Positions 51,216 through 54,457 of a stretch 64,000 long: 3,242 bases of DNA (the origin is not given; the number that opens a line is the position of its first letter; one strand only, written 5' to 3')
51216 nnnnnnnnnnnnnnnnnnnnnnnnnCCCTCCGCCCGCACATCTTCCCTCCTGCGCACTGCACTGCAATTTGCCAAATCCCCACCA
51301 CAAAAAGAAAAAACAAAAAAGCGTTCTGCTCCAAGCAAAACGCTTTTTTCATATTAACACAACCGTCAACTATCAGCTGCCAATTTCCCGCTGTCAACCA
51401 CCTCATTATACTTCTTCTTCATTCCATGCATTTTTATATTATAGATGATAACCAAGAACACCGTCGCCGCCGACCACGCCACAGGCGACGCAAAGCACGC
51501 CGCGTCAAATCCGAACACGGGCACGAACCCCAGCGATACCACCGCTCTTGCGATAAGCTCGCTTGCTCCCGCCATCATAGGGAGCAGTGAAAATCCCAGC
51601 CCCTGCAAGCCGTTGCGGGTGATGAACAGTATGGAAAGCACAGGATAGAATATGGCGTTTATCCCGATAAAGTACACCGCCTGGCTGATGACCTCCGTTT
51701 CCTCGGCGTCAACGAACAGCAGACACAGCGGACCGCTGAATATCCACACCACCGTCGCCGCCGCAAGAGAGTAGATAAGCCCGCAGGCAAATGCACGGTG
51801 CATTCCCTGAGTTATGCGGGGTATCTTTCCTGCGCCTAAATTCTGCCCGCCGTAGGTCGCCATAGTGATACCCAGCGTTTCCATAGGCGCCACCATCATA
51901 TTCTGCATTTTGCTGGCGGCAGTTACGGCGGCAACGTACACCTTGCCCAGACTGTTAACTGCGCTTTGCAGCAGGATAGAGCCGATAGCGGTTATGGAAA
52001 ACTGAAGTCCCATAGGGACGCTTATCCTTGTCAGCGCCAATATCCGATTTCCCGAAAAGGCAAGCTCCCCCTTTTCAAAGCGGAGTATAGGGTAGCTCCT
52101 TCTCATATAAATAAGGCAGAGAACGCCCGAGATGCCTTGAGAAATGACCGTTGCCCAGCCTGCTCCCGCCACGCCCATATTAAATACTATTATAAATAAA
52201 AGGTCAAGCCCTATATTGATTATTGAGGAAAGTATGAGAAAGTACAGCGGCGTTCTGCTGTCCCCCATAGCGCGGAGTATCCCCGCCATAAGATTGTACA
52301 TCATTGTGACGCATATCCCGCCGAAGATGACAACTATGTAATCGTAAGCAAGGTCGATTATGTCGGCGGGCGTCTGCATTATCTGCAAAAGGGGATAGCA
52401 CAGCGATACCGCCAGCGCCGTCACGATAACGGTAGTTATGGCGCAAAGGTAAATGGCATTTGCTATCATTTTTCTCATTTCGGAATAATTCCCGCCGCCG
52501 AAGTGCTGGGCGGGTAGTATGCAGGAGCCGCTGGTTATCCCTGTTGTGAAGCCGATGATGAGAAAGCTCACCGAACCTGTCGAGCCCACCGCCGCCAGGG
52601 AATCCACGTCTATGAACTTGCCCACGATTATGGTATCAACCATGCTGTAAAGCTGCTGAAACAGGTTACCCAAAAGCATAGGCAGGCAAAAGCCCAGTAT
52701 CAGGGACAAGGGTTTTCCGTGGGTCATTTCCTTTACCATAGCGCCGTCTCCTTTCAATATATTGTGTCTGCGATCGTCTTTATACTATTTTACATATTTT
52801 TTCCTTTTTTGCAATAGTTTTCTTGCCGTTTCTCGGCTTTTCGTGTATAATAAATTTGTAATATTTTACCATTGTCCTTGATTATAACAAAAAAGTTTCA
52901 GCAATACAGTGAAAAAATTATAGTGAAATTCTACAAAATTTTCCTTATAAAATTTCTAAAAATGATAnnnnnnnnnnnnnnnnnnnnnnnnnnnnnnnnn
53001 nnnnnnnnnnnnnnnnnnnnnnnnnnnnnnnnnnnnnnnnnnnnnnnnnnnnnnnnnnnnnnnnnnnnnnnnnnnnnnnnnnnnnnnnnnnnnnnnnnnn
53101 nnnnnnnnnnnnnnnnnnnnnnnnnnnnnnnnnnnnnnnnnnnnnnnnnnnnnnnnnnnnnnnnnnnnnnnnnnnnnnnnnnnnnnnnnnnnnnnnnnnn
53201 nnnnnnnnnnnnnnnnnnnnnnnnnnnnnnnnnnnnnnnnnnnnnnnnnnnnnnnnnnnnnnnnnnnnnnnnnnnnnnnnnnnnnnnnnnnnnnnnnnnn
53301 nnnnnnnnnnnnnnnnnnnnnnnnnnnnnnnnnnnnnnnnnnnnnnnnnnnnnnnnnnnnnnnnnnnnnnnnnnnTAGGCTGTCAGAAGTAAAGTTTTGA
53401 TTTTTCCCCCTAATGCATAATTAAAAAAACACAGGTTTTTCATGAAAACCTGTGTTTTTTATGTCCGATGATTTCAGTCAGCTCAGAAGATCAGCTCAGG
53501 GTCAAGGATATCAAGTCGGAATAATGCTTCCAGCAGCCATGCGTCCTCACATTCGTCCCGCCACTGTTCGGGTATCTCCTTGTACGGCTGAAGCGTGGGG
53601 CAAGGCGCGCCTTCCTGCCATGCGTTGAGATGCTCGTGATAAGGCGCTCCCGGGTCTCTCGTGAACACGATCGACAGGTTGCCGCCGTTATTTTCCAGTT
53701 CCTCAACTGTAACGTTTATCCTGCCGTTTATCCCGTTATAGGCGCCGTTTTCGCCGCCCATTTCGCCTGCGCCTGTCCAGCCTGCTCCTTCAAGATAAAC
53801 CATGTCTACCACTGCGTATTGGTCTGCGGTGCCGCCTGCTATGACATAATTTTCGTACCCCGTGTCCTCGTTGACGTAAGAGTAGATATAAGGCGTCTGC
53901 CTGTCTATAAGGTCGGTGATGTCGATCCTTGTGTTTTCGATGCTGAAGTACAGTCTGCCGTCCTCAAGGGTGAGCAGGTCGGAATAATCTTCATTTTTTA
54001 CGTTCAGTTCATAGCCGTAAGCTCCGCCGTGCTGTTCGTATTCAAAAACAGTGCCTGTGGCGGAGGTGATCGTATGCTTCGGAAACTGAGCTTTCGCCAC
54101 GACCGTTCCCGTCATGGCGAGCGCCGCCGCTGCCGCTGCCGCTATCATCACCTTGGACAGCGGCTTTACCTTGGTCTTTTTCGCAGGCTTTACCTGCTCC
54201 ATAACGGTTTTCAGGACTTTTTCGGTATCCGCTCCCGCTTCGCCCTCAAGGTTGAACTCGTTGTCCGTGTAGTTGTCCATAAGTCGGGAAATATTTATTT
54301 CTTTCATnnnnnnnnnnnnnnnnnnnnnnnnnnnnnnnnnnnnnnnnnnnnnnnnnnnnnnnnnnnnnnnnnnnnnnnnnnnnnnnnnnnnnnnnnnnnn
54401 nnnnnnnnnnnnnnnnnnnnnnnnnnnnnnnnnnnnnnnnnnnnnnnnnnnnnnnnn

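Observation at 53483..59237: Array of four paralogous ECF sigma / membrane partner cassettes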

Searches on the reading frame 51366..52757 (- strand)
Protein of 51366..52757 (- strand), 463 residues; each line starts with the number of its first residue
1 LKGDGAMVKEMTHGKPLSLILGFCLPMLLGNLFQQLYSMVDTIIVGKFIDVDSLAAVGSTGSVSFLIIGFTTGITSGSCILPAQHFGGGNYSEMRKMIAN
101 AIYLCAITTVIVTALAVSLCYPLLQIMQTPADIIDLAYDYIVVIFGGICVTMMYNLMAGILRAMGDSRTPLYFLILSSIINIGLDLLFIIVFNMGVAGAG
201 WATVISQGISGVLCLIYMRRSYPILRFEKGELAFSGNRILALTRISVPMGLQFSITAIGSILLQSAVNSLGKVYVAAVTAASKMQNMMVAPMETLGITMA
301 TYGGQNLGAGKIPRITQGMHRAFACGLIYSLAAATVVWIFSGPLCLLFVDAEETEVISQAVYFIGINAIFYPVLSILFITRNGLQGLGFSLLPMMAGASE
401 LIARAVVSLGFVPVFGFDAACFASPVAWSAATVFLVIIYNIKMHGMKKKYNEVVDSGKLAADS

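Call 66: search_protein_families(library=pfam, proteins=[window:51366-52757:-], max_evalue=0.00001)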
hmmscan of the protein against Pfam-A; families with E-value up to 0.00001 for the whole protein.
window:51366-52757:- (463 aa): 1 family
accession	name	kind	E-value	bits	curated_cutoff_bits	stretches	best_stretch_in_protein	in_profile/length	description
PF01554.23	MatE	-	4e-50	170.1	24.9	2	26-185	1-159/161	MatE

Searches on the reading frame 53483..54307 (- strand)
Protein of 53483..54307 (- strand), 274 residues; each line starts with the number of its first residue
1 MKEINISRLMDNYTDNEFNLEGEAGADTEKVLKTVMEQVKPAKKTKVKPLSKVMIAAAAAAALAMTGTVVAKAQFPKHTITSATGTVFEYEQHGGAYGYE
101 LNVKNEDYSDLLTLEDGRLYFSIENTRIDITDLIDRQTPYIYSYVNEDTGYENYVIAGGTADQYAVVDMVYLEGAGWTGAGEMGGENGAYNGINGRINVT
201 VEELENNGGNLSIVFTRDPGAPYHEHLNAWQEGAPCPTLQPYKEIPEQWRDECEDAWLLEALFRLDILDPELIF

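Call 3: search_protein_families(library=pfam, proteins=[window:53483-54307:-], max_evalue=0.1)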
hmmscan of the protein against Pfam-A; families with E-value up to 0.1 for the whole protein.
window:53483-54307:- (274 aa): 1 family
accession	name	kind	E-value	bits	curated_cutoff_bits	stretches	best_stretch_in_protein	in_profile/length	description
PF01157.24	Ribosomal_L21e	-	0.045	14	27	0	40-106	17-83/101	Ribosomal protein L21e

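Call 4: search_protein_families(library=ncbifam, proteins=[window:53483-54307:-], max_evalue=0.1)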
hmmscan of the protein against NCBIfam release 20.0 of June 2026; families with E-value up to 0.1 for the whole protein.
window:53483-54307:- (274 aa): 1 family
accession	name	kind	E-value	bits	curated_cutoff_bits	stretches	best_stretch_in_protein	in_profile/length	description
NF052375.1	antisigma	equivalog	0.026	14.5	100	1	40-124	69-155/217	anti-sigma factor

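Call 10: find_related_loci(query=window:53483-54307:-, collection=genome_contigs, flank=10000)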
Query window:53483-54307:- (274 aa) in genome_contigs; peptide patterns used: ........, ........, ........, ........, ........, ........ (x = any residue, [..] = any of these).
91 stretches matched a pattern; 2 encode a relative of the query (tblastn E <= 1e-3); 2 distinct loci.
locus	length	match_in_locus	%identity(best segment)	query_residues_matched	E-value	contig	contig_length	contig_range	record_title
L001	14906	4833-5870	35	2-272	7e-40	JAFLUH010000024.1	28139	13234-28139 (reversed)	MAG: Oscillospiraceae bacterium isolate HAN074 Seq24, whole genome shotgun sequence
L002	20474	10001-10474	34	4-162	2e-8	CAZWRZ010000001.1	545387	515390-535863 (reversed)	MAG TPA_asm: uncultured Ruminiclostridium sp. isolate SRP199465_co1_713 genome assembly, contig: NODE_1_length_545387_co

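Call 11: find_homologous_proteins(query=window:53483-54307:-)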
Query window:53483-54307:- (274 aa): 30 proteins with E <= 0.001 among 590 candidates.
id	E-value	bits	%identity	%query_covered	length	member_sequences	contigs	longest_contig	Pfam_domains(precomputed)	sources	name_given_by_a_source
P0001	5.0e-181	618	99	100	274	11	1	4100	-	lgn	-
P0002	1.7e-53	200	38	98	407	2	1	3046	-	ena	-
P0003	2.4e-53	199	41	97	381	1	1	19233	-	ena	-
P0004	3.7e-51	192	44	98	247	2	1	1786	-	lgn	-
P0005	2.8e-50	189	37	98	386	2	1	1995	-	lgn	-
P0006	4.4e-49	185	41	98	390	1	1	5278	-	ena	-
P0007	2.0e-48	183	40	98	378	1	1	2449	-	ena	-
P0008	2.1e-48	183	42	98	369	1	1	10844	-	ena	-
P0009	2.3e-48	183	41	97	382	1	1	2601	-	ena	-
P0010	1.3e-47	180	42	100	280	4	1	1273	-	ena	-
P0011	3.2e-46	176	38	98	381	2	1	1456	-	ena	-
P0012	5.8e-46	175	39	98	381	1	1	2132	-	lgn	-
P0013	9.9e-46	174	40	100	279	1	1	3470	-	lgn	-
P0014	1.1e-45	174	39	100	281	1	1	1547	-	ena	-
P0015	2.9e-45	173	40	98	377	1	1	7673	-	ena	-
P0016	4.5e-45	172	40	100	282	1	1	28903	-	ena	-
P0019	3.2e-44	169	40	98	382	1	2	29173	-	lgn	-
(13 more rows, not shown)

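Call 23: predict_structure(alignment_id=A3)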
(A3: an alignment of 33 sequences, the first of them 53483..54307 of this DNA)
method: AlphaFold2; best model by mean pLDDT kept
length: 274 residues; sequences in the alignment: 33
mean_pLDDT: 72.7   pTM: 0.67
mean pLDDT of the five models: 72.7, 71.2, 71.0, 69.9, 69.5
residues with pLDDT >= 90: 102; 70-90: 49; 50-70: 55; < 50: 68
segments of 3 or more residues with pLDDT < 50: 1-5, 8-10, 12-20, 22-25, 39-73, 230-233, 235-242
pLDDT, mean of each block of 10 residues (from residue 1): 45 47 55 61 43 43 42 71 94 76 89 96 96 96 95 96 94 91 75 76 67 71 58 43 66 88 91 67
secondary structure, 60 per line:
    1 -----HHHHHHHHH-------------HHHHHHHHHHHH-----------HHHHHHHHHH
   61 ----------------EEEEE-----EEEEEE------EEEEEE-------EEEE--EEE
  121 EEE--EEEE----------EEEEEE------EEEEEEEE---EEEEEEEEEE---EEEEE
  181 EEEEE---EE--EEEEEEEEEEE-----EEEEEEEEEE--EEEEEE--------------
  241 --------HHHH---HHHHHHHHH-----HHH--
elements in order: H6-14 H28-39 H51-60 E77-81 E87-92 E99-104 E112-115 E118-123 E126-129 E140-145 E152-159 E163-172 E176-185 E193-203 E209-218 E221-226 H249-252 H256-264

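Call 27: fold_search(model_id=the predicted structure, library=pdb)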
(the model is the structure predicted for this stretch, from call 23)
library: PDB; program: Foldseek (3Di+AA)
matches with E <= 10: 368; with E <= 0.001: 0
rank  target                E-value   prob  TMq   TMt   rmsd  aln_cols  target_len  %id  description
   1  7fik_E                1.2e-01  0.14  0.14  0.04  17.7       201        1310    9  The cryo-EM structure of the CR subunit from X. laevis NPC (released 2022-11-09)
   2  6deg_A                1.6e-01  0.04  0.09  0.07  21.2       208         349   11  Crystal structure of a DNA polymerase III subunit beta DnaN sliding clamp from Bartonella birtlesii LL-WM9 (released 2018-05-30)
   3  7wb4_E                2.2e-01  0.12  0.14  0.04  16.6       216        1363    8  Cryo-EM structure of the NR subunit from X. laevis NPC (released 2022-03-02)
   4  7wb4_e                2.2e-01  0.07  0.13  0.04  21.4       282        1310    8  Cryo-EM structure of the NR subunit from X. laevis NPC (released 2022-03-02)
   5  5efv_C                2.5e-01  0.11  0.14  0.07  25.0       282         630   11  The host-recognition device of Staphylococcus aureus phage Phi11 (released 2016-05-25)
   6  4nov                  2.5e-01  0.06  0.11  0.10  16.9       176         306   11  Xsa43E, a GH43 family enzyme from Butyrivibrio proteoclasticus (released 2014-10-08)
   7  7fik_e                2.9e-01  0.10  0.14  0.05  17.6       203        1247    9  The cryo-EM structure of the CR subunit from X. laevis NPC (released 2022-11-09)
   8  9nxg_A                2.9e-01  0.04  0.10  0.07  24.3       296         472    8  An alpha-l-arabinofuranosidase (AtAbf43C) from Acetivibrio thermocellus DSM1313 (released 2025-08-20)
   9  6v8i_AG               3.1e-01  0.13  0.15  0.07  23.4       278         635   10  Composite atomic model of the Staphylococcus aureus phage 80alpha baseplate (released 2020-03-04)
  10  7vci_D                4.8e-01  0.08  0.14  0.04  17.8       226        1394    8  Structure of Xenopus laevis NPC nuclear ring asymmetric unit (released 2022-02-02)
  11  9mrj                  5.3e-01  0.06  0.12  0.13  16.6       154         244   11  Neisseria meningitidis factor H binding protein (released 2026-02-04)
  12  9l35_B                5.6e-01  0.10  0.18  0.17  18.4       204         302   11  Crystal structure of C45G9.5 protein from Caenorhabditis elegans (released 2025-12-17)
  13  4n2z_A                5.6e-01  0.07  0.15  0.13  18.4       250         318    8  Crystal Structure of the alpha-L-arabinofuranosidase PaAbf62A from Podospora anserina in complex with cellotriose (released 2014-01-15)
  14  5ezn_A                5.9e-01  0.06  0.13  0.20  17.6       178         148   11  Crystal Structure of PfCyRPA (released 2016-12-07)
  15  4n4b                  5.9e-01  0.06  0.15  0.13  18.2       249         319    8  Crystal Structure of the alpha-L-arabinofuranosidase PaAbf62A from Podospora anserina (released 2014-01-15)
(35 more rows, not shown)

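Call 30: search_protein_representatives(alignment_id=A3)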
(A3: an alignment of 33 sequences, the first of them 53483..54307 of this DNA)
Query: 33 sequences, 335 profile positions. Proteins with E-value up to 0.001 (for the whole library): 586; up to 1e-10: 262; up to 1e-30: 71. The best 150 are listed.
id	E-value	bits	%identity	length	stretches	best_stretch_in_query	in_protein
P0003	2.3e-139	480.9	-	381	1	1-334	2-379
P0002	2.3e-119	415.2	-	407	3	2-255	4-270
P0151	3.6e-111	388.3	-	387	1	1-334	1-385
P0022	4.2e-111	388.0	-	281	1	1-259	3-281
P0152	2.2e-102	359.4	-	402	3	1-256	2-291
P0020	2.7e-98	345.9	-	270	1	1-254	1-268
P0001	7.0e-95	334.7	-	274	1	1-258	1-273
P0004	2.8e-93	329.5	-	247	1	1-254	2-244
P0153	1.8e-85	303.8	-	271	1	1-255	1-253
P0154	3.2e-83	296.4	-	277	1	2-253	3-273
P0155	8.3e-83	295.0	-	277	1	1-254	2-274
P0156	3.8e-82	292.8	-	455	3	1-263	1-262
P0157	1.8e-80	287.3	-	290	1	1-257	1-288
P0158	5.1e-78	279.3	-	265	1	2-253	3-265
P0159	9.1e-78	278.5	-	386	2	1-193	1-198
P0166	4.5e-64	233.4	-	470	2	1-267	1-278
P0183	1.4e-41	159.5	-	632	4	74-192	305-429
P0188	2.7e-40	155.3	-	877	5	72-189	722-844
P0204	2.0e-34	136.0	-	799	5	71-252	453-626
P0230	8.1e-26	107.7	-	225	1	32-181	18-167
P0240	3.4e-24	102.3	-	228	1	29-169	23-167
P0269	3.9e-19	85.7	-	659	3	66-182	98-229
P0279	9.5e-18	81.1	-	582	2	74-218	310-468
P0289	8.1e-17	78.1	-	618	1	83-169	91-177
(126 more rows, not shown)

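Call 31: search_protein_families(library=pfam, proteins=[P0188, P0183, P0204, P0289, P0269, P0279, P0230, P0240, P0156, P0166], max_evalue=0.01)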
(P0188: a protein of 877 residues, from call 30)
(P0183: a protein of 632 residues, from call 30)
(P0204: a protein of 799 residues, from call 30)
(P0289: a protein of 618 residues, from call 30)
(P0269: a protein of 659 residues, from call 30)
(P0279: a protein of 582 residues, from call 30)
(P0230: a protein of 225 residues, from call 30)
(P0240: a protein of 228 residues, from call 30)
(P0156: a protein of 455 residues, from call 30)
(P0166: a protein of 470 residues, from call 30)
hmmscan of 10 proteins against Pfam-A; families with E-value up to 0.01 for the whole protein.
P0188 (877 aa): 0 families

P0183 (632 aa): 0 families

P0204 (799 aa): 1 family
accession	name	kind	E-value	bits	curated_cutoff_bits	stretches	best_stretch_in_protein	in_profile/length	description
PF21916.1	mtd_2nd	-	0.0028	18.4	24.6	0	169-205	38-73/115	Mtd second domain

P0289 (618 aa): 0 families

P0269 (659 aa): 0 families

P0279 (582 aa): 0 families

P0230 (225 aa): 0 families

P0240 (228 aa): 0 families

P0156 (455 aa): 0 families

P0166 (470 aa): 0 families

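Call 38: find_encoding_contigs(protein=P0016, flank=10000, max_places=2)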
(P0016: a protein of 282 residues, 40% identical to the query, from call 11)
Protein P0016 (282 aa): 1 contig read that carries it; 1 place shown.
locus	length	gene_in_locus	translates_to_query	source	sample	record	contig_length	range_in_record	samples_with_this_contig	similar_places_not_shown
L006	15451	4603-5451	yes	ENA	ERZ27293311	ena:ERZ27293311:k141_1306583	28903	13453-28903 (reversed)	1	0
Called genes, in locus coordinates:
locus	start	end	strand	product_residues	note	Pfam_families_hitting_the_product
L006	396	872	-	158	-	-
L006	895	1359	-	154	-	-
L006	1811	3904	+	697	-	PF12437:GSIII_N, PF00120:Gln-synt_C, PF18318:Gln-synt_C-ter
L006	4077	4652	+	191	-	PF04542:Sigma70_r2, PF08281:Sigma70_r4_2, PF04545:Sigma70_r4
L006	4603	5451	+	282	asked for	-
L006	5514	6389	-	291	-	PF03755:YicC-like_N, PF08340:YicC-like_C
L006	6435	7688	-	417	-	PF06838:Met_gamma_lyase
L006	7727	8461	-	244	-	PF13673:Acetyltransf_10 (weak)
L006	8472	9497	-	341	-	PF05343:Peptidase_M42, PF01546:Peptidase_M20 (weak)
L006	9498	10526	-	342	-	PF05343:Peptidase_M42, PF01546:Peptidase_M20 (weak)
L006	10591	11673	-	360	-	PF00180:Iso_dh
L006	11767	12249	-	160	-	PF00694:Aconitase_C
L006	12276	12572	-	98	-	PF07876:Dabb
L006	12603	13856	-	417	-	PF00330:Aconitase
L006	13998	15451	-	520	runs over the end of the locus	PF00682:HMGL-like, PF22617:HCS_D2, PF08502:LeuA_dimer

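Call 41: find_encoding_contigs(protein=P0019, flank=10000, max_places=1)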
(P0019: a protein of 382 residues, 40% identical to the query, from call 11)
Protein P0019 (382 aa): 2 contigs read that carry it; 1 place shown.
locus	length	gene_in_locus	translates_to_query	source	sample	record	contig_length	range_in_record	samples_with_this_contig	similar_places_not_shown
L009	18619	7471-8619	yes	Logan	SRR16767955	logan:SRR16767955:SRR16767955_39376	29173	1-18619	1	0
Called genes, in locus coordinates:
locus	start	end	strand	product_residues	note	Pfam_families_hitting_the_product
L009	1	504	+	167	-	?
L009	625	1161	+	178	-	PF04542:Sigma70_r2, PF08281:Sigma70_r4_2, PF04545:Sigma70_r4 (weak)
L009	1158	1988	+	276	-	-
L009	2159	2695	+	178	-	PF04542:Sigma70_r2, PF08281:Sigma70_r4_2, PF04545:Sigma70_r4 (weak)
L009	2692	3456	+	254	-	-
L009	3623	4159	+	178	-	PF04542:Sigma70_r2, PF08281:Sigma70_r4_2, PF04545:Sigma70_r4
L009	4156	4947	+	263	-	-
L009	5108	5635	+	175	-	PF04542:Sigma70_r2, PF08281:Sigma70_r4_2, PF04545:Sigma70_r4 (weak)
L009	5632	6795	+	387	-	-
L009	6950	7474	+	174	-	PF04542:Sigma70_r2, PF08281:Sigma70_r4_2, PF04545:Sigma70_r4 (weak)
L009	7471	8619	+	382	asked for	-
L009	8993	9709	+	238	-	PF00005:ABC_tran, PF13304:AAA_21 (faint)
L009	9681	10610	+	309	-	PF00005:ABC_tran, PF02463:SMC_N (weak), PF13304:AAA_21 (faint), PF04014:MazE_antitoxin (weak)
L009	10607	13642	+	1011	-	PF01547:SBP_bac_1, PF13416:SBP_bac_8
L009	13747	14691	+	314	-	-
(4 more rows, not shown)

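Call 82: search_protein_families(library=pfam, alignment_id=A3, max_evalue=1)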
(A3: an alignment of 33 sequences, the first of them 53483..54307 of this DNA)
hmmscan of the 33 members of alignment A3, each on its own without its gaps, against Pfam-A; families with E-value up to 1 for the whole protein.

A. member 1, window:53483-54307:- (274 aa): 2 families
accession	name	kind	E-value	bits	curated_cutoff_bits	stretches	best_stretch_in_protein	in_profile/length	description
PF01157.24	Ribosomal_L21e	-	0.045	14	27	1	40-106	17-83/101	Ribosomal protein L21e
PF17504.7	DUF5436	-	0.29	11.9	27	1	122-172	6-53/79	Family of unknown function (DUF5436)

B. families by the number of members that match (of 33 scanned): 30 families (the first 25 are shown)
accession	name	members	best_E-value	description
PF13786.12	DUF4179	3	0.038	Domain of unknown function (DUF4179)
PF09716.15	ETRAMP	2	0.01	Malarial early transcribed membrane protein (ETRAMP)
PF16820.11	PKD_3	1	0.0017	PKD-like domain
PF25347.1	PH_PKH3_C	1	0.0058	PKH3 kinase C-terminal PH domain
PF23831.1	DUF7201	1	0.01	Coiled-coil region of unknown function (DUF7201)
PF07366.18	SnoaL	1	0.02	SnoaL-like polyketide cyclase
PF23034.1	DUF7035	1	0.022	Domain of unknown function (DUF7035)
PF05935.17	Arylsulfotrans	1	0.022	Arylsulfotransferase (ASST)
PF10814.13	CwsA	1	0.029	Cell wall synthesis protein CwsA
PF05593.20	RHS_repeat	1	0.031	RHS Repeat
PF20472.4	PDDEXK_11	1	0.044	PD-(D/E)XK nuclease superfamily domain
PF01157.24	Ribosomal_L21e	1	0.045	Ribosomal protein L21e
PF20126.4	TumE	1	0.048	Toxin TumE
PF07941.16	K_channel_TID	1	0.049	Potassium channel Kv1.4 tandem inactivation domain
PF00576.27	Transthyretin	1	0.053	HIUase/Transthyretin family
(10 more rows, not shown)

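Call 86: find_related_loci(query=A3, collection=genome_contigs, flank=10000)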
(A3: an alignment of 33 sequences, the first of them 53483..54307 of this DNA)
Query A3 (274 aa) in genome_contigs; peptide patterns used: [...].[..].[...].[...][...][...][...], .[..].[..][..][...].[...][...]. (x = any residue, [..] = any of these).
75 stretches matched a pattern; 14 encode a relative of the query (tblastn E <= 1e-3); 14 distinct loci.
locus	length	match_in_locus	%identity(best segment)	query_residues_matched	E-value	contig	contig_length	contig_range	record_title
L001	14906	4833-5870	35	2-272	5e-39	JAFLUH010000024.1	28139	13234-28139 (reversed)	MAG: Oscillospiraceae bacterium isolate HAN074 Seq24, whole genome shotgun sequence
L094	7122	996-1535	38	1-181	2e-27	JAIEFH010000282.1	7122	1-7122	MAG: Oscillospiraceae bacterium isolate SC0398_S12_7 SC0398_S12_7_contig_282, whole genome shotgun sequence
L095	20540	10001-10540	40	1-181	1e-26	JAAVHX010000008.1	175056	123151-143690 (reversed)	MAG: Clostridiales bacterium isolate Mgla_MAG_0-bin_14 c_000000022172, whole genome shotgun sequence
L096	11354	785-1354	37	1-180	3e-25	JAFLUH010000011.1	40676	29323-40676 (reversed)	MAG: Oscillospiraceae bacterium isolate HAN074 Seq11, whole genome shotgun sequence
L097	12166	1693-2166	38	1-165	3e-22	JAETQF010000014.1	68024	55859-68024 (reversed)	MAG: Oscillospiraceae bacterium isolate S26_Bin1 scaffold_422_3, whole genome shotgun sequence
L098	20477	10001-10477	35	1-165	1e-20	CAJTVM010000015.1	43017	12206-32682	MAG TPA_asm: uncultured Oscillospiraceae bacterium isolate MGBC113841 genome assembly, contig: MGBC113841.15, whole geno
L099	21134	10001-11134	27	1-267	1e-19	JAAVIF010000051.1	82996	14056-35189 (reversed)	MAG: Oscillospiraceae bacterium isolate Mgla_MAG_19-bin_22 c_000000026500, whole genome shotgun sequence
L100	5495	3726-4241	33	1-176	5e-18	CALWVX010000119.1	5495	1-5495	MAG: uncultured Oscillospiraceae bacterium isolate BRZ_GA__bin114 genome assembly, contig: BRZ_GA__NODE_19020_length_549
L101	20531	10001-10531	32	2-182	5e-19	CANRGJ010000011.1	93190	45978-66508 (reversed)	MAG: uncultured Ruminiclostridium sp. isolate Lapin-022__bin93 genome assembly, contig: Lapin-022__NODE_221_length_93190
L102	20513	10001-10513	31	2-176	3e-17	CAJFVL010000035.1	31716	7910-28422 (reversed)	uncultured Clostridium sp. isolate Chicken_22_mag_73 genome assembly, contig: MAGpy_11413_22_idba_bin_73_fascaffold_3080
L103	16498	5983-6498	33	1-176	3e-16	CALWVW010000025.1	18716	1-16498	MAG: uncultured Oscillospiraceae bacterium isolate BRZ_EG__bin109 genome assembly, contig: BRZ_EG__NODE_4031_length_1871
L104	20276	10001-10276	32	96-183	5e-11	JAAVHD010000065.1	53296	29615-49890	MAG: Oscillibacter sp. isolate Mgla_MAG_5-bin_21 c_000000037547, whole genome shotgun sequence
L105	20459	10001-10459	29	2-119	6e-11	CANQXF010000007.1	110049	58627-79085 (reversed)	MAG: uncultured Ruminiclostridium sp. isolate Lapin-020__bin123 genome assembly, contig: Lapin-020__NODE_108_length_1100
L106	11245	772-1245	38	1-165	1e-22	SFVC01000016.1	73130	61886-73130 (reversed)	MAG: bacterium isolate W2P18.022 Contig113, whole genome shotgun sequence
